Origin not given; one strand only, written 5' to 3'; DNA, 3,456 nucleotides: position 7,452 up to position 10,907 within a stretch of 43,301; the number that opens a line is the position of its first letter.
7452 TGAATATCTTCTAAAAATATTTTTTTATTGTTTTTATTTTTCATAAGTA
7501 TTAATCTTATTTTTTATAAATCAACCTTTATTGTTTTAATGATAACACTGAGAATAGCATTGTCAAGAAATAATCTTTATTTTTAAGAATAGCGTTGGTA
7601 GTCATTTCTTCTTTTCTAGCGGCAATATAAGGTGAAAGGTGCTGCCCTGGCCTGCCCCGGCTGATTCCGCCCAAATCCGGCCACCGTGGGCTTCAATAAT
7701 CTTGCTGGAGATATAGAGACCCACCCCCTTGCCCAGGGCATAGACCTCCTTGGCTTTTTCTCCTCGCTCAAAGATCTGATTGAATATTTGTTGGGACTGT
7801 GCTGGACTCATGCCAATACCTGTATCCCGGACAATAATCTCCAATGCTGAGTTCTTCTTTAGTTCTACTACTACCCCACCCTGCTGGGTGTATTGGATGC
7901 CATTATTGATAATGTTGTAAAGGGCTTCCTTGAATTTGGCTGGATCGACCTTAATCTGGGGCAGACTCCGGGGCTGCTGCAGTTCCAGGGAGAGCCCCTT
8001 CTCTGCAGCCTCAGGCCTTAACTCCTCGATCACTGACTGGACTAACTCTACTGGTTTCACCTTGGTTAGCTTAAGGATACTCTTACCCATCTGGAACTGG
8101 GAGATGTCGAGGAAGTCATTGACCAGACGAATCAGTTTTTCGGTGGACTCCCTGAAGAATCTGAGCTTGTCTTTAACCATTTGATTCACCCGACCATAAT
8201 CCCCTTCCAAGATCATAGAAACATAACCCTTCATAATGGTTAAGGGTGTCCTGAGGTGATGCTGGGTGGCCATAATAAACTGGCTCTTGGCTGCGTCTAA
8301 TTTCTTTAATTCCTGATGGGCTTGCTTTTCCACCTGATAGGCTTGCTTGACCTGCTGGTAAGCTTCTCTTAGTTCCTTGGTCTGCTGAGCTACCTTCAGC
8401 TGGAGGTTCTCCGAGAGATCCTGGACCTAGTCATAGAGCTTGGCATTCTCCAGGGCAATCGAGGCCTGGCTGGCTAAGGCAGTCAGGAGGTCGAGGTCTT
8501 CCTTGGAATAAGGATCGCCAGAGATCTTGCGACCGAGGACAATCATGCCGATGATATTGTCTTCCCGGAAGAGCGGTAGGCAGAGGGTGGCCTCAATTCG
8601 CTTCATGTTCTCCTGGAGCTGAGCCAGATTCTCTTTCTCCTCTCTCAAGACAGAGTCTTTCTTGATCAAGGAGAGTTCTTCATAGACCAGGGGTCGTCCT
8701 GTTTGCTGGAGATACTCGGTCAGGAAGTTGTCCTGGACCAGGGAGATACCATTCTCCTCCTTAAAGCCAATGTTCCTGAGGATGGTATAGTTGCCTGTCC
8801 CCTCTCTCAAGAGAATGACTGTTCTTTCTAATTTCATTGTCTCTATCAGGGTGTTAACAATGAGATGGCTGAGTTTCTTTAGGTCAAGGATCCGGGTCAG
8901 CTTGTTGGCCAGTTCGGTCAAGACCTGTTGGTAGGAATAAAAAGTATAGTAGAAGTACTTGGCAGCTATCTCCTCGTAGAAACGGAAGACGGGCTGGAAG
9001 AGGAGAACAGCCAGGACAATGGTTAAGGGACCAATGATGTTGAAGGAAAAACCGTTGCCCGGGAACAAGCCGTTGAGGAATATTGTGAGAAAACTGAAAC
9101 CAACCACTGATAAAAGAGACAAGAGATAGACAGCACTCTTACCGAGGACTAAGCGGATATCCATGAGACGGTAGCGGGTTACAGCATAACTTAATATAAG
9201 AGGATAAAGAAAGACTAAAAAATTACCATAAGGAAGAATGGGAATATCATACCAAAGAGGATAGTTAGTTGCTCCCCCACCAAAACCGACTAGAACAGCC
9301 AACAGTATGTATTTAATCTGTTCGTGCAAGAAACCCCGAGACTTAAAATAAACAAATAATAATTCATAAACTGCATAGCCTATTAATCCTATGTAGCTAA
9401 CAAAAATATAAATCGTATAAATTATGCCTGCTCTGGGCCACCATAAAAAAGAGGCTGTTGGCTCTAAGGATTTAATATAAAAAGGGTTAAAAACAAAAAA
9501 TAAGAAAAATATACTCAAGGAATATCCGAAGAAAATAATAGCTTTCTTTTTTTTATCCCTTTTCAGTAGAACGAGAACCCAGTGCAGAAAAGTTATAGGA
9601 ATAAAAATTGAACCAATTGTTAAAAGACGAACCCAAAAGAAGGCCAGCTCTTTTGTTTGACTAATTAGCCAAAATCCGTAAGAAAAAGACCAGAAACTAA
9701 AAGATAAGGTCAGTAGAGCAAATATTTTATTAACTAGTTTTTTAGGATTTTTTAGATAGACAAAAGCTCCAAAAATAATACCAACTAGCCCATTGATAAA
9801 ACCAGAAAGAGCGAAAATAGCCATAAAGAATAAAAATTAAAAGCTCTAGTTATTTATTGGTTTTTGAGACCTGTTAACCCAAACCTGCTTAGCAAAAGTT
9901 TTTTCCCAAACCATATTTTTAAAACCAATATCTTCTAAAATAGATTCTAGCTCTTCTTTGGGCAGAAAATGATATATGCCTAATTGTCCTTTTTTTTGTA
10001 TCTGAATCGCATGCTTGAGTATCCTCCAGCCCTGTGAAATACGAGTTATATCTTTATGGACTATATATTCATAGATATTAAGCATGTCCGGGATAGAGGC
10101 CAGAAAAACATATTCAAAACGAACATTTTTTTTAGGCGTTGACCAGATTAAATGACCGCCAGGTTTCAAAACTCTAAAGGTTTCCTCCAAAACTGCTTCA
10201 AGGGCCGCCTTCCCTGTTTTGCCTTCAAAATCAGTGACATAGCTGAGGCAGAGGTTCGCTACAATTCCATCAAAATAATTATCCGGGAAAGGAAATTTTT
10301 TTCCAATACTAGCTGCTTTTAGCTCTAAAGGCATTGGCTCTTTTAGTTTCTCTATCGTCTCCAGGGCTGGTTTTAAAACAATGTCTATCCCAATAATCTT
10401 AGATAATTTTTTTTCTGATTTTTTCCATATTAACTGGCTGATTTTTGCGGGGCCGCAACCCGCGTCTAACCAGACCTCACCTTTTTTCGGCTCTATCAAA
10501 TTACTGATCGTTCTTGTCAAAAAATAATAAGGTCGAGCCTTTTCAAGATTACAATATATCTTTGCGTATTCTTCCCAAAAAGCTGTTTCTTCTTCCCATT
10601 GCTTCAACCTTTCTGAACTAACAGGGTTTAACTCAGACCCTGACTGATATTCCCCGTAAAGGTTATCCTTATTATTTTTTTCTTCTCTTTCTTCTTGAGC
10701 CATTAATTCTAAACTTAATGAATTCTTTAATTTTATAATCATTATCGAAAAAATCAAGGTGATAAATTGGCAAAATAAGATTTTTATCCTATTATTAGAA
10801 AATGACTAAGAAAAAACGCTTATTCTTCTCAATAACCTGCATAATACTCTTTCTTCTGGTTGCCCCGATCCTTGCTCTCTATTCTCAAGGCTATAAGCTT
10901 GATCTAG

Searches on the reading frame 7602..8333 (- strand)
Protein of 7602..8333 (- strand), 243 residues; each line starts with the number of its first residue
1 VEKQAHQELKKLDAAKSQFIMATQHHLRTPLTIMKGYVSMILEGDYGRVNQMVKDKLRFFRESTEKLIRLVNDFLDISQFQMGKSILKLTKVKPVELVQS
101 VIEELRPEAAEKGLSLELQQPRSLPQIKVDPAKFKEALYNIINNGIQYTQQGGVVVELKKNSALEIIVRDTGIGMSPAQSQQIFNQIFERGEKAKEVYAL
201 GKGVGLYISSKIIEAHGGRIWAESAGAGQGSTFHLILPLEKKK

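Call 7: search_protein_families(library=pfam, proteins=[window:7602-8333:-], max_evalue=0.01)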
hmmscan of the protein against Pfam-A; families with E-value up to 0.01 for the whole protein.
window:7602-8333:- (243 aa): 4 families
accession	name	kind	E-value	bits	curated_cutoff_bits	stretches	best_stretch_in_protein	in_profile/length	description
PF02518.31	HATPase_c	-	2.6e-22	79.8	26.4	1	130-240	2-110/111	Histidine kinase-, DNA gyrase B-, and HSP90-like ATPase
PF00512.31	HisKA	-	3.3e-12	46.7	26.9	1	15-81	1-64/66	His Kinase A (phospho-acceptor) domain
PF13589.12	HATPase_c_3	-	0.00014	22.3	25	1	134-211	3-82/137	Histidine kinase-, DNA gyrase B-, and HSP90-like ATPase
PF13581.12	HATPase_c_2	-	0.0083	16.6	27.4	0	135-212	37-108/127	Histidine kinase-like ATPase domain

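Call 8: search_protein_families(library=ncbifam, proteins=[window:7602-8333:-], max_evalue=0.01)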
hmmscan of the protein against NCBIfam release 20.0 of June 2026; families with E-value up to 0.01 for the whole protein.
window:7602-8333:- (243 aa): 79 families (the best 25 are shown)
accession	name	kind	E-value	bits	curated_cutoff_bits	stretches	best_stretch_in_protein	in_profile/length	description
NF033092.0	HK_WalK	equivalog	2.4e-46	158.5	725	1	8-239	364-594/594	cell wall metabolism sensor histidine kinase WalK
NF046044.1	PnpS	equivalog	1.5e-44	152.6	400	1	8-238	162-390/390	two-component system histidine kinase PnpS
TIGR02956.1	TMAO_torS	equivalog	9.8e-42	143.1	676.5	1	3-241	451-684/967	TMAO reductase system sensor histidine kinase/response regulator TorS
NF041880.1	EPS_EpsF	equivalog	8.5e-40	136.7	900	1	4-238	262-492/492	response regulator EpsF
NF038297.2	hybrid_HK_HrmK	equivalog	2.6e-38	132.1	725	1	4-242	223-460/607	hybrid histidine kinase/response regulator HrmK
NF040691.1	MtrAB_MtrB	equivalog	7.1e-37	127.6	450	1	7-241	262-494/507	MtrAB system histidine kinase MtrB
TIGR02966.1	phoR_proteo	equivalog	1.8e-36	125.8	334.2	1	8-236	106-332/333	phosphate regulon sensor histidine kinase PhoR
NF008302.0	PRK11091.1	equivalog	4.1e-34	117.9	838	1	3-239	270-505/779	aerobic respiration two-component sensor histidine kinase ArcB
NF012163.2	BaeS_SmeS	equivalog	6.8e-34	117.6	500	1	7-226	231-446/457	sensor histidine kinase efflux regulator BaeS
NF006800.0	PRK09303.1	equivalog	8.2e-34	117.2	342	1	3-241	138-379/383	histidine kinase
NF047874.1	MASE3_PAS_HK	subfamily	6.6e-33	114.4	560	1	7-240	389-626/655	MASE3 domain-containing sensor histidine kinase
NF008318.0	PRK11107.1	equivalog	1.3e-32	112.8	890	1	14-242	291-521/920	two-component sensor histidine kinase BarA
NF041947.1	LuxQ_Vibrio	equivalog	1.9e-31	108.8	1200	1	3-242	459-699/843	quorum-sensing autoinducer 2 sensor kinase/phosphatase LuxQ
NF041735.1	hist_kin_RppB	equivalog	2.6e-31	108.9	400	1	17-238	217-438/438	two-component system sensor histidine kinase RppB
NF007793.0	PRK10490.1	equivalog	3e-31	108.3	1123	1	13-241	657-884/895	two-component system sensor histidine kinase KdpD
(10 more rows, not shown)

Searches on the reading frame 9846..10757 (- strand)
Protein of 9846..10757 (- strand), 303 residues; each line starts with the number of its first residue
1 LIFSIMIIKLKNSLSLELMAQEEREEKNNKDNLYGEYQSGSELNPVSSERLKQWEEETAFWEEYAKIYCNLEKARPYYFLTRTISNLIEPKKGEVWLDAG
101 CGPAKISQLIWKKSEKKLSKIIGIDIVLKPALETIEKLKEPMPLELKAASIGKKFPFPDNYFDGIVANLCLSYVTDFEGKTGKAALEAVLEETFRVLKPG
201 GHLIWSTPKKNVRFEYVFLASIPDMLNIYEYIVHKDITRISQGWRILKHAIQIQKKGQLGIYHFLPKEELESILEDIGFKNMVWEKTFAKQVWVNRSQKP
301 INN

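Call 7: search_protein_families(library=pfam, proteins=[window:9846-10757:-], max_evalue=0.01)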
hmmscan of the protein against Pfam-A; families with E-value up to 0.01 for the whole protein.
window:9846-10757:- (303 aa): 8 families
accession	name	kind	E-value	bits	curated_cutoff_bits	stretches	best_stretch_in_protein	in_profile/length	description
PF08241.18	Methyltransf_11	-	1.4e-12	48.5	21.2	1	97-204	1-94/95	Methyltransferase domain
PF13489.12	Methyltransf_23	-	4.3e-12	46.5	27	1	78-281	7-161/164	Methyltransferase domain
PF13847.12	Methyltransf_31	-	2.8e-11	43.7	27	1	91-210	2-114/145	Methyltransferase domain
PF13649.12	Methyltransf_25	-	6.4e-10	40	27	1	97-201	2-97/97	Methyltransferase domain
PF01209.24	Ubie_methyltran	-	5.1e-08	33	20.1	1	83-205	38-151/233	ubiE/COQ5 methyltransferase family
PF08242.18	Methyltransf_12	-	6.3e-06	27.3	30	1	97-203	1-98/98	Methyltransferase domain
PF05148.21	Methyltransf_8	-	0.00023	21.6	27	1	47-205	27-156/219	Hypothetical methyltransferase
PF03141.22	Methyltransf_29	-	0.00023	20.3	23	1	83-249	108-255/506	Putative S-adenosyl-L-methionine-dependent methyltransferase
